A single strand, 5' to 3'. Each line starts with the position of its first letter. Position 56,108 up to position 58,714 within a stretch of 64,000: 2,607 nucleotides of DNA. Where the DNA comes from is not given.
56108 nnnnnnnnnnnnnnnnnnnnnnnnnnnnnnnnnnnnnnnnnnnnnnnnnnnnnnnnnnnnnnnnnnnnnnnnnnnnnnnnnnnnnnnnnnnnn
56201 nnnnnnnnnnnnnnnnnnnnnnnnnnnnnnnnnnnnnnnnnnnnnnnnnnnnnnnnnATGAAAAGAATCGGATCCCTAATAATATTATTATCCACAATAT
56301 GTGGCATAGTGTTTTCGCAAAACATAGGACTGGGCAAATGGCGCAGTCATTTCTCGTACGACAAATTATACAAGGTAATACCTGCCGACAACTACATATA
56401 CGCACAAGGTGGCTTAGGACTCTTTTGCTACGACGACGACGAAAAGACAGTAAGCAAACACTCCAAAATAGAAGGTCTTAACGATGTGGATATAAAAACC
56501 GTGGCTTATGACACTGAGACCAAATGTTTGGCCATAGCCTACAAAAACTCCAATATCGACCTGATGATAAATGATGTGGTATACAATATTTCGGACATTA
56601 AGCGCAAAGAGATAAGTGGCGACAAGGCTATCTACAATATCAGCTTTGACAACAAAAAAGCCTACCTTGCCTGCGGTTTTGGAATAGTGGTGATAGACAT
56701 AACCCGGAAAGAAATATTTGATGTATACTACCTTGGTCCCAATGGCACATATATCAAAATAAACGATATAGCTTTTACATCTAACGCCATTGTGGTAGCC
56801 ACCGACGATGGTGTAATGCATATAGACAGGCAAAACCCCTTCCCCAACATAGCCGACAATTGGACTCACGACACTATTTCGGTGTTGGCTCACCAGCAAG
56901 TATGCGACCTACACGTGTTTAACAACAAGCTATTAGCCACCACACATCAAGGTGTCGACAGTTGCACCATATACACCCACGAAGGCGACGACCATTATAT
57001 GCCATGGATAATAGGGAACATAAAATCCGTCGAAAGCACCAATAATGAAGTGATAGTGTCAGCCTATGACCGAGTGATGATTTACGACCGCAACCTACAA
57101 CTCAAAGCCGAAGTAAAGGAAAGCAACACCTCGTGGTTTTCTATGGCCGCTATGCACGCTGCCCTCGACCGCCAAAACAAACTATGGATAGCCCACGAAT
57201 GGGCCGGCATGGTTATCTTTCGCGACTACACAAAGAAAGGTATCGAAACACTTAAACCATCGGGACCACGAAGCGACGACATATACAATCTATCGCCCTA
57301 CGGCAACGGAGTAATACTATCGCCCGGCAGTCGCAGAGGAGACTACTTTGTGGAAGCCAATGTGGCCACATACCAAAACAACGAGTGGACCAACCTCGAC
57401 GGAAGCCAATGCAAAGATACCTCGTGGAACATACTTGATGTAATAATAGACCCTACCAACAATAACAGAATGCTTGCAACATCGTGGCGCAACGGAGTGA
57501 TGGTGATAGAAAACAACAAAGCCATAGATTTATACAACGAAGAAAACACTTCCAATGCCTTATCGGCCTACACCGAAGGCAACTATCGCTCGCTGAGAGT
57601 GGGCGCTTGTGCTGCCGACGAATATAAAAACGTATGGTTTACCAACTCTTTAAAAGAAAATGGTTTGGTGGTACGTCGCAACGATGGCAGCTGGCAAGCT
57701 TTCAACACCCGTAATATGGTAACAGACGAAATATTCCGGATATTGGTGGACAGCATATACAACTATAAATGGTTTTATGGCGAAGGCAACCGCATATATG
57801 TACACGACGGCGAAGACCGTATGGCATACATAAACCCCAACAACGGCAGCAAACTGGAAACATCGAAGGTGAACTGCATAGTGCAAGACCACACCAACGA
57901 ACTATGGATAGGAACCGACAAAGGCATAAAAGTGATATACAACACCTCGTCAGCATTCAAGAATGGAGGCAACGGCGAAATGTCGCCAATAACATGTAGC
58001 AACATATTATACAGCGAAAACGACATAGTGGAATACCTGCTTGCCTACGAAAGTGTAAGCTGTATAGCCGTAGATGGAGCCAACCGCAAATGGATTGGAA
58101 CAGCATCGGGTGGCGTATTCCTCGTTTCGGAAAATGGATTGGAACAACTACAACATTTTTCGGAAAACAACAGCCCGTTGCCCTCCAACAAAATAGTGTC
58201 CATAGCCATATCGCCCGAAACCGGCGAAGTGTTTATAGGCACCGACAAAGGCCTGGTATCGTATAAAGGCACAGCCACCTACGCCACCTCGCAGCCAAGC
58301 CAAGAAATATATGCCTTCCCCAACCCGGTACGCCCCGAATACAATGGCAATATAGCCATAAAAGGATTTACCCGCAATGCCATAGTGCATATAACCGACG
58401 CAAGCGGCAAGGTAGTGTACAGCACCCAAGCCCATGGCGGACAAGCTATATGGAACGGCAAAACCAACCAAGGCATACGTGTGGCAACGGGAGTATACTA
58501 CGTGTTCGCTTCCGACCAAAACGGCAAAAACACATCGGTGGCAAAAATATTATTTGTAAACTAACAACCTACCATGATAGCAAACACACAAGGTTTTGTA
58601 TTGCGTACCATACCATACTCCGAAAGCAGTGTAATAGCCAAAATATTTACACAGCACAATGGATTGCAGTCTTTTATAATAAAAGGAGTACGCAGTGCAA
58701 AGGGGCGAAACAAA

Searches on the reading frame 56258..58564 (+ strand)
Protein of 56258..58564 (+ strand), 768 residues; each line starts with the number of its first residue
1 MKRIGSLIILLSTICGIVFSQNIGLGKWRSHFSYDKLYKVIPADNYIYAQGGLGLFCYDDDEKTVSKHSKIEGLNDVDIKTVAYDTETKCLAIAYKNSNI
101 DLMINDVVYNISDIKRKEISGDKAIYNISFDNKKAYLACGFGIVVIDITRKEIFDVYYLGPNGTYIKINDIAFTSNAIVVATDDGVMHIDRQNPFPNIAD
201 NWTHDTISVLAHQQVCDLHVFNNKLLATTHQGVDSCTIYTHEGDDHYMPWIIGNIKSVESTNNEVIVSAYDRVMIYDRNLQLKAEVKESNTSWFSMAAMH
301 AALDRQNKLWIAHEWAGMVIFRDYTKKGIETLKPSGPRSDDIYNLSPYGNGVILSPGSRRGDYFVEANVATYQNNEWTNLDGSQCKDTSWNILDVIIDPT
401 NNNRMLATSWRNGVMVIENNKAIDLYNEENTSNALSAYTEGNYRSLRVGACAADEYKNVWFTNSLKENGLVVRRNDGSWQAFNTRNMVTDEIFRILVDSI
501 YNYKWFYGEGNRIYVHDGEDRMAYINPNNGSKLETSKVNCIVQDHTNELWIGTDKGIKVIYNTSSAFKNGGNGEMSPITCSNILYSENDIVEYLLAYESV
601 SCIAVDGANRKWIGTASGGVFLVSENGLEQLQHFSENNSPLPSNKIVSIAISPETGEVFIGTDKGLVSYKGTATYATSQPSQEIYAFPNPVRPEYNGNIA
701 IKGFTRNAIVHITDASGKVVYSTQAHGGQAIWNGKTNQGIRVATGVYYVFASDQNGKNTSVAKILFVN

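Call 16: search_protein_families(library=pfam, proteins=[window:56258-58564:+], max_evalue=0.01)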
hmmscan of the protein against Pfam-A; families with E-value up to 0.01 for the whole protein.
window:56258-58564:+ (768 aa): 8 families
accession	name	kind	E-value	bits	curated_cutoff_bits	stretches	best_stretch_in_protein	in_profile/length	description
PF21544.3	PorZ_N_b_propeller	-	2.2e-34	119.4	27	1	47-190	1-142/154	TSS9, PorZ, N-terminal beta-propeller domain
PF07494.17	Reg_prop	-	1.3e-09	37.5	20.4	0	534-554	3-23/24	Two component regulator propeller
PF13860.13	FlgD_ig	-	4e-06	27.2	27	1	702-756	19-78/79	FlgD Ig-like domain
PF23366.1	Beta-prop_HVO_0234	-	2.3e-05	24.6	27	1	122-192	4-70/274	HVO_0234-like, beta propeller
PF23756.1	Beta-prop_HPS5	-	5e-05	23.1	34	1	602-688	24-103/328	HPS5 beta propeller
PF13585.12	CHU_C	-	0.00011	22.7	27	1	700-758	19-77/86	CHU_C Type IX secretion signal domain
PF23748.1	Beta-prop_LRRK2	-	0.00017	21.1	26.9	0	594-639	270-315/359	LRRK2 beta propeller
PF23341.1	PEP5_VPS11_N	-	0.0058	16.2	40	0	67-199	114-252/338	PEP5/VPS11 N-terminal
